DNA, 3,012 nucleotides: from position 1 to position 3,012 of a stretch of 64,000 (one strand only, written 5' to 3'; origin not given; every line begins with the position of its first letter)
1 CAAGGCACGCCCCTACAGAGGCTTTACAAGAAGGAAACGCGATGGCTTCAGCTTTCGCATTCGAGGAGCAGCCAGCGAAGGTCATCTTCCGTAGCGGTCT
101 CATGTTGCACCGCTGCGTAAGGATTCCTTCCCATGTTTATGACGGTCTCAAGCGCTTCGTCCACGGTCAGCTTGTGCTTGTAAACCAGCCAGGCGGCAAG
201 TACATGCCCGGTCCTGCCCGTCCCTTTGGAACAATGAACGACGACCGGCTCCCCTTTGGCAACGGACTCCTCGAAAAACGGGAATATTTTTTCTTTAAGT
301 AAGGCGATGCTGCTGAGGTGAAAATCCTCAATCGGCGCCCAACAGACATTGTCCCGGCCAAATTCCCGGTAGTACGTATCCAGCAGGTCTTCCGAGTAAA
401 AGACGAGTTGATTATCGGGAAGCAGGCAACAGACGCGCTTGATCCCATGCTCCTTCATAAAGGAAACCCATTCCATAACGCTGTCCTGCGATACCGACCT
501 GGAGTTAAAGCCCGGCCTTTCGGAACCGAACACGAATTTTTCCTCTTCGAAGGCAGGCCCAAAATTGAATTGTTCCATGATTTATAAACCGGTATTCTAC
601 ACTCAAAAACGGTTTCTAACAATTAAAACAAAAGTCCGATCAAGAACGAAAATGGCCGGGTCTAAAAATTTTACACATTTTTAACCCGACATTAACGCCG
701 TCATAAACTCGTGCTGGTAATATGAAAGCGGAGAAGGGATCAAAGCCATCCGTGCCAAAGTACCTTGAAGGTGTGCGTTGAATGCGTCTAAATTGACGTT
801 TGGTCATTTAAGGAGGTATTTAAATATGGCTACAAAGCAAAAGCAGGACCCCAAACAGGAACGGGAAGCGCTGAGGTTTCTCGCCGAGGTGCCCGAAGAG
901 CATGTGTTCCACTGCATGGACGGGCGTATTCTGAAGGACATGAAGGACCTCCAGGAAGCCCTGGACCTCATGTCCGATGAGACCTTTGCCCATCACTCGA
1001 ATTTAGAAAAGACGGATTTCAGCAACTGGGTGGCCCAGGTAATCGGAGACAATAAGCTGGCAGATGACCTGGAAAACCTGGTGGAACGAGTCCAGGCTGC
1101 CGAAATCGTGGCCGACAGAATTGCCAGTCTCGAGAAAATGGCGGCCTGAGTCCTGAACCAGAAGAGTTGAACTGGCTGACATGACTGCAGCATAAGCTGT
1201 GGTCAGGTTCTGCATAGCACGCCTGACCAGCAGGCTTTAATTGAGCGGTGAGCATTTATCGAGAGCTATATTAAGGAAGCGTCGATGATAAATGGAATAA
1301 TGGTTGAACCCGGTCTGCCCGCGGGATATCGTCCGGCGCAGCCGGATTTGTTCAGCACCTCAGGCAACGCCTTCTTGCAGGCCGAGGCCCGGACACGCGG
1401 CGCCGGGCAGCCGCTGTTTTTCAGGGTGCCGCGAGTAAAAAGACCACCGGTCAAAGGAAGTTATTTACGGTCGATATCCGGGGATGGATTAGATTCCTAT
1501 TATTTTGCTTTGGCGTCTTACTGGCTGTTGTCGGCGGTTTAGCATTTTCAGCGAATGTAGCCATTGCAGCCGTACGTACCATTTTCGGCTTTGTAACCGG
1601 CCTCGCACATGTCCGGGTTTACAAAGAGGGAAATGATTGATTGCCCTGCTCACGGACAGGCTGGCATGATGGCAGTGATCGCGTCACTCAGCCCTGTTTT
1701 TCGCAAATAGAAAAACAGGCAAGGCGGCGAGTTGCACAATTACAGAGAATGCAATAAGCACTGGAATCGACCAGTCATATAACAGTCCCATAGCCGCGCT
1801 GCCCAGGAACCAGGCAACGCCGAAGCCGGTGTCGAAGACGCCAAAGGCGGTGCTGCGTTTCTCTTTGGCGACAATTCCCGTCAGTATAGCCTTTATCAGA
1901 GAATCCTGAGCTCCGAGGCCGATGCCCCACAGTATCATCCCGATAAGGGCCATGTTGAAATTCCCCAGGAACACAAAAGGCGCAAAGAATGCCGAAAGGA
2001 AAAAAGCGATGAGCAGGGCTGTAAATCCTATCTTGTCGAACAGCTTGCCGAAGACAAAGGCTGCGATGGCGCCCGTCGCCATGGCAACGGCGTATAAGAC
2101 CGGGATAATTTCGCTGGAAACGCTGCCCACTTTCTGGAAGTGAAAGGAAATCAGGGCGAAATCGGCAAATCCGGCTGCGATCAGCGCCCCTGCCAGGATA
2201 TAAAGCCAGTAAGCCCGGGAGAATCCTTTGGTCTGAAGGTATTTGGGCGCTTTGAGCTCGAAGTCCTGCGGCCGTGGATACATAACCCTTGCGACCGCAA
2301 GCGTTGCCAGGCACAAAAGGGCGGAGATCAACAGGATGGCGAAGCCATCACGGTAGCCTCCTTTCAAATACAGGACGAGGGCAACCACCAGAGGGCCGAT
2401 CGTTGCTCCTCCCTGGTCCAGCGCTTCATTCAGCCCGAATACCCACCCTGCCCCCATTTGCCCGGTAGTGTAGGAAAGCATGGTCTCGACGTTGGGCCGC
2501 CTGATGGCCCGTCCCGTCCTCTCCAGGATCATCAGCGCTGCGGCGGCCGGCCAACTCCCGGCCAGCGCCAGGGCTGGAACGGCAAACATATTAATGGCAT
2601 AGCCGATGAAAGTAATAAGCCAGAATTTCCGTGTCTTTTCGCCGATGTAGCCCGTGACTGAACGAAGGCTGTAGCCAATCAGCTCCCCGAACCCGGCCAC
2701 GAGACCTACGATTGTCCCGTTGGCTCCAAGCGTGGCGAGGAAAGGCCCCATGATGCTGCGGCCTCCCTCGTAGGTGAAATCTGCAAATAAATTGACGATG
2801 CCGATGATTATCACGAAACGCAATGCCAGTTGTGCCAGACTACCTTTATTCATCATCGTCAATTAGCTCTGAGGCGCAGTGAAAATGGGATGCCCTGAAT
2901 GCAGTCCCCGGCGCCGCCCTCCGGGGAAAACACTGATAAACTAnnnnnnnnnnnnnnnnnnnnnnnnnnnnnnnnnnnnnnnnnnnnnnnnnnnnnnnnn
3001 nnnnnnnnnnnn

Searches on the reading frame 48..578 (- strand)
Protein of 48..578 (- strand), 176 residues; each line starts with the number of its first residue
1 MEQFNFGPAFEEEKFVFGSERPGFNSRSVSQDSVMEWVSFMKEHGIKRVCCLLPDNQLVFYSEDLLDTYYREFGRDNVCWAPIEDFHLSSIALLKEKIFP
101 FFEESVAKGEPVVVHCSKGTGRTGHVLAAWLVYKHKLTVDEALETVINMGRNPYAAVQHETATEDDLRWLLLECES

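Call 31: search_protein_families(library=pfam, proteins=[window:48-578:-], max_evalue=0.01)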
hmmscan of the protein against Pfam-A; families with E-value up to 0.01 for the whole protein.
window:48-578:- (176 aa): 6 families
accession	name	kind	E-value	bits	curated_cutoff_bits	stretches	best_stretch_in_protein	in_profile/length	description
PF00782.25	DSPc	-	2.5e-11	44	33.5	1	69-146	33-110/133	Dual specificity phosphatase, catalytic domain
PF22785.1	Tc-R-P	-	6.9e-11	43.1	27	1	38-134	16-104/106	Polymorphic toxin system, DSP-PTPase phosphatase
PF22784.1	PTP-SAK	-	2.6e-05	24.7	27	1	102-133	80-111/153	Swiss Army Knife protein, DSP-PTPase phosphatase domain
PF00102.32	Y_phosphatase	-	8.6e-05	22.7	20.9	1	107-134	167-194/234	Protein-tyrosine phosphatase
PF22741.1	PTP-NADK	-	0.00024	21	27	1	107-143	105-142/163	DSP-PTPase phosphatase fused to NAD+ Kinase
PF13350.11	Y_phosphatase3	-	0.0032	17.9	22.2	1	101-130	121-149/240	Tyrosine phosphatase family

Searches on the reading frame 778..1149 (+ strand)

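Call 31: search_protein_families(library=pfam, proteins=[window:778-1149:+], max_evalue=0.01)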
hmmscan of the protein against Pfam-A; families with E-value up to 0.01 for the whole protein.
window:778-1149:+ (123 aa): 1 family
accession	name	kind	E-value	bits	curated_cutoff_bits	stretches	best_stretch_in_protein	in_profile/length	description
PF19027.5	DUF5752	-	0.0042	16.9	23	0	78-101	57-80/208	Family of unknown function (DUF5752)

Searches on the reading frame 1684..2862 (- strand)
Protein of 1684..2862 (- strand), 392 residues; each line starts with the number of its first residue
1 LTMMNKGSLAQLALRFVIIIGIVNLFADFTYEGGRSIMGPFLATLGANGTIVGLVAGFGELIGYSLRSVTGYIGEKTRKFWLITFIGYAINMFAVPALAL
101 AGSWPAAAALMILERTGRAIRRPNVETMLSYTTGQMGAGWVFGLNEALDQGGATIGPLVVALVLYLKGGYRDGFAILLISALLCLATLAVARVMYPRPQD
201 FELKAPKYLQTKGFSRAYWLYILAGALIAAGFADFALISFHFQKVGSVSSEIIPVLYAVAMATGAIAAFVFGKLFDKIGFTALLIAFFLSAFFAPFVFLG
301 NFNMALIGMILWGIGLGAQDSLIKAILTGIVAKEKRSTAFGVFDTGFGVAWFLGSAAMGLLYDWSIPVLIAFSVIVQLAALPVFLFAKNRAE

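Call 31: search_protein_families(library=pfam, proteins=[window:1684-2862:-], max_evalue=0.01)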
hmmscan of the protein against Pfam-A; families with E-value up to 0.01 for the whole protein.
window:1684-2862:- (392 aa): 1 family
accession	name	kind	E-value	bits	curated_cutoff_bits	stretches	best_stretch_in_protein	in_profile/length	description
PF07690.21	MFS_1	-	1.1e-20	74.3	33.4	2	31-318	8-310/347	Major Facilitator Superfamily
